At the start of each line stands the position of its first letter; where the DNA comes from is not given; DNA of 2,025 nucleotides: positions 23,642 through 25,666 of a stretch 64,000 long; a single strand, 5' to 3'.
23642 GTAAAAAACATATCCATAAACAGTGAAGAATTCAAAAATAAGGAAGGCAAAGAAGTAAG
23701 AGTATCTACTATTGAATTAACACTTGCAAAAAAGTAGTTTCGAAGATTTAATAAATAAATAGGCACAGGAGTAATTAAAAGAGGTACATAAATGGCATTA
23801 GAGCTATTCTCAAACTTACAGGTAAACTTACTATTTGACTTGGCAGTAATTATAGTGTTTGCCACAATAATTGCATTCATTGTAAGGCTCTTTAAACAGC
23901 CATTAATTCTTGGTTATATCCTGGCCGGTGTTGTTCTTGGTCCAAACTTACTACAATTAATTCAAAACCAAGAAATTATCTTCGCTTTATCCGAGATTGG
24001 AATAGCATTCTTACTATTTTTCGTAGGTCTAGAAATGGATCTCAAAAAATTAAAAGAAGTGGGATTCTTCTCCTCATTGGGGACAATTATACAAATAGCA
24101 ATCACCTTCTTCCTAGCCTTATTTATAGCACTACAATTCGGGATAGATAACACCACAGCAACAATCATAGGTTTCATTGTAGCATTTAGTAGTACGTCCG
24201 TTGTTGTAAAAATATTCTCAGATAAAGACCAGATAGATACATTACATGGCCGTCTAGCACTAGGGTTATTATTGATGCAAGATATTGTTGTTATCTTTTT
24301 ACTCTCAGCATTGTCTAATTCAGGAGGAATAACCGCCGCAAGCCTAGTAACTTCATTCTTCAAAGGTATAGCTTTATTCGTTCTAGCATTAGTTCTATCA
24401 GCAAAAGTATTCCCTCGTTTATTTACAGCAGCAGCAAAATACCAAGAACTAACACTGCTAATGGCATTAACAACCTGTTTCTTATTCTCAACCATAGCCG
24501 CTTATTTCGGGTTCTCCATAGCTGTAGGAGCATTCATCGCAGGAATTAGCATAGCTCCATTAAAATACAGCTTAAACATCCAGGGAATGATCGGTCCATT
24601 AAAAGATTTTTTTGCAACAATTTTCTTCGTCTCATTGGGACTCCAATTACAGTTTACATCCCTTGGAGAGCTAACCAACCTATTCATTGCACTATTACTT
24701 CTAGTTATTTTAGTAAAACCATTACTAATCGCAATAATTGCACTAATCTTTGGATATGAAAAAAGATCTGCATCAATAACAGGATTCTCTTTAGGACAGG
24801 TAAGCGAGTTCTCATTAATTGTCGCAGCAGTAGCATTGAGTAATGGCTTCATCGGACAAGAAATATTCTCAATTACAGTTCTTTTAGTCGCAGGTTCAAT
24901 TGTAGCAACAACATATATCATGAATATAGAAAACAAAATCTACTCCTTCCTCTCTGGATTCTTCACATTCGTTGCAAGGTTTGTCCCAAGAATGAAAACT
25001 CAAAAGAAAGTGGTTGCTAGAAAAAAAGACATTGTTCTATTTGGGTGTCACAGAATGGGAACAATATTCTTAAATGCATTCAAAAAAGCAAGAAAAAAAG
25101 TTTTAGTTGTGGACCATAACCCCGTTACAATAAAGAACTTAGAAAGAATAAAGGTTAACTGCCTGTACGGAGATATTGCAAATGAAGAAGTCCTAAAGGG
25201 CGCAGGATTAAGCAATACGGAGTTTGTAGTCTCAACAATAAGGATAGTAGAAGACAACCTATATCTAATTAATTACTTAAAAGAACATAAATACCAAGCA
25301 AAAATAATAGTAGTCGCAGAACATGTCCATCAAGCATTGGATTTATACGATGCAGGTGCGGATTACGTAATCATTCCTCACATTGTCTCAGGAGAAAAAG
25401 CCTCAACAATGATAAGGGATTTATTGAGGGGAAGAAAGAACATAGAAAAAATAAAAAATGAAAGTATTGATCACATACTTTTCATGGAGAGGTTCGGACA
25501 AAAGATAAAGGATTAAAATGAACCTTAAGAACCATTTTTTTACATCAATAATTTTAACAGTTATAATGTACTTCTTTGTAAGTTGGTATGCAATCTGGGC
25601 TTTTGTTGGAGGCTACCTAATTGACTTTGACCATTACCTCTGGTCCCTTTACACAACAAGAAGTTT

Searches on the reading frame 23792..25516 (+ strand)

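Call 17: search_protein_families(library=pfam, proteins=[window:23792-25516:+], max_evalue=0.001)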
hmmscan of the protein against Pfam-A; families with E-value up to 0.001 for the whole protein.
window:23792-25516:+ (574 aa): 2 families
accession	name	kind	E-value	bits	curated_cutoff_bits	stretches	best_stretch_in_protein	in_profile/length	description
PF00999.27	Na_H_Exchanger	-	1.7e-56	192.2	26.2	1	22-371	2-363/375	Sodium/hydrogen exchanger, transmembrane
PF02254.24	TrkA_N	-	3.3e-20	73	23.8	1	414-529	1-116/116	TrkA-N domain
